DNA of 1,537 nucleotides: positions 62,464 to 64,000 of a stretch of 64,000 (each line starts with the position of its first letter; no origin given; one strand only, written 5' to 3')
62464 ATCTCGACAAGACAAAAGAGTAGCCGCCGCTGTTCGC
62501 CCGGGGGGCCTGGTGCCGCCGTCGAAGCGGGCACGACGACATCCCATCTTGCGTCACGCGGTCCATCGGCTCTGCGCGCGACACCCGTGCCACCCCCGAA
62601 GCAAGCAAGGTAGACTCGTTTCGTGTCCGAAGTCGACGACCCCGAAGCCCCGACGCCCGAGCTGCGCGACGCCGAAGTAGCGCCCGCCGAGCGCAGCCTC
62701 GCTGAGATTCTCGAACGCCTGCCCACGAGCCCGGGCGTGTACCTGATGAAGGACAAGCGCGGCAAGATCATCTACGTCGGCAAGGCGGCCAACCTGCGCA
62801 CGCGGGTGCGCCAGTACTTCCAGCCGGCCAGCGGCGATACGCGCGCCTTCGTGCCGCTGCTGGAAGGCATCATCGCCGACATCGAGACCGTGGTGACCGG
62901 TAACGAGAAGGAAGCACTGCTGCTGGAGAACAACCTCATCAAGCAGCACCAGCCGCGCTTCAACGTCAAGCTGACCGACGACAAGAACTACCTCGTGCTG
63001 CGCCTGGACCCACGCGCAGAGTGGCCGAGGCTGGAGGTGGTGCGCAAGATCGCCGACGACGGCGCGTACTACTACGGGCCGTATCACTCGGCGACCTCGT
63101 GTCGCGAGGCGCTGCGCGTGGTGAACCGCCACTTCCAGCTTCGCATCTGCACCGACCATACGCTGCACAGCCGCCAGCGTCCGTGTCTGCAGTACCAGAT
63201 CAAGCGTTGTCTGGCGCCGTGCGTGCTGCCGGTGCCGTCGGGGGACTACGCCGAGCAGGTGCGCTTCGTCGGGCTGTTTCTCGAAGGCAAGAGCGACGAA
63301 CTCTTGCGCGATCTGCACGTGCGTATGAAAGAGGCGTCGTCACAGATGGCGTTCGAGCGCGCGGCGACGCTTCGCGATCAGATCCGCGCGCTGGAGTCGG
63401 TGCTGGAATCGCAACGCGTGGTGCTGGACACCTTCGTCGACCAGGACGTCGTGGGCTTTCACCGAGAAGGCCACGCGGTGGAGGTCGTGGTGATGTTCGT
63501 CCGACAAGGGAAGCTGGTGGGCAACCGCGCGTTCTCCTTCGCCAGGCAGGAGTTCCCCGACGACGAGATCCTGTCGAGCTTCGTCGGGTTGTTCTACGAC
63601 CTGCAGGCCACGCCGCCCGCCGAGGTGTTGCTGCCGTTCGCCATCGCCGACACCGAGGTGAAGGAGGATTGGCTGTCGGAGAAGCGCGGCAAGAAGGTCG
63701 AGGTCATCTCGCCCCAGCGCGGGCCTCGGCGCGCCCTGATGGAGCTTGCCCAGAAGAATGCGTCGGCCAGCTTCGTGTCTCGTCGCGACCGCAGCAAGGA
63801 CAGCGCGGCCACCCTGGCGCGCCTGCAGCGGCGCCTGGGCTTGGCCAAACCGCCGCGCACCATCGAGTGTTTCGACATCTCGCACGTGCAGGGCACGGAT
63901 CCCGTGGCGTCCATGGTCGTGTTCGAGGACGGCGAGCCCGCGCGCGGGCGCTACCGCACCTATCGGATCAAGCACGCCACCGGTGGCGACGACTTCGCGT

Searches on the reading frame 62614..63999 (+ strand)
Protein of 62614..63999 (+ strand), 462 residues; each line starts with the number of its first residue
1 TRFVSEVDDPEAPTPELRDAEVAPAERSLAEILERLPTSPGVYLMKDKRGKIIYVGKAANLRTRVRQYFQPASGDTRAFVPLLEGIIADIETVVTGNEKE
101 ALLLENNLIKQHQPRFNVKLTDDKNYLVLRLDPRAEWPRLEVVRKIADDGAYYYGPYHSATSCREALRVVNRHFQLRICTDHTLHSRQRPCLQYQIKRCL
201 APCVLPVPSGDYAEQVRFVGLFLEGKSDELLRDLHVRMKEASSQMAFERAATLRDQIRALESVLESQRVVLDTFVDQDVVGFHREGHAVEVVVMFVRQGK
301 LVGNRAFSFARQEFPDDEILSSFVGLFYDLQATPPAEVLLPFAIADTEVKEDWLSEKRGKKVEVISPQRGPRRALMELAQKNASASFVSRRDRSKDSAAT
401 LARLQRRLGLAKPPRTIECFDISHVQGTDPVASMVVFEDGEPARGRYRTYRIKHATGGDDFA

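Call 28: search_protein_families(library=pfam, proteins=[window:62614-63999:+], max_evalue=0.00001)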
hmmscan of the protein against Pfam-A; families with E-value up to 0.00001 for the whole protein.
window:62614-63999:+ (462 aa): 4 families
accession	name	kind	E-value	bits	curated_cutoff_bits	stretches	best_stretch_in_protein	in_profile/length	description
PF22920.2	UvrC_RNaseH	-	4.1e-33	114.2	24.3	1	276-387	1-113/116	UvrC Ribonuclease H-like domain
PF08459.17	UvrC_RNaseH_dom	-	1.9e-19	70.5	22.3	1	405-462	1-58/159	UvrC RNAse H endonuclease domain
PF01541.30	GIY-YIG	-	1.7e-11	44.7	22.6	1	40-115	2-76/78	GIY-YIG catalytic domain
PF02151.25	UVR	-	1.3e-07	31.5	21.5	1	229-262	2-35/36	UvrB/uvrC motif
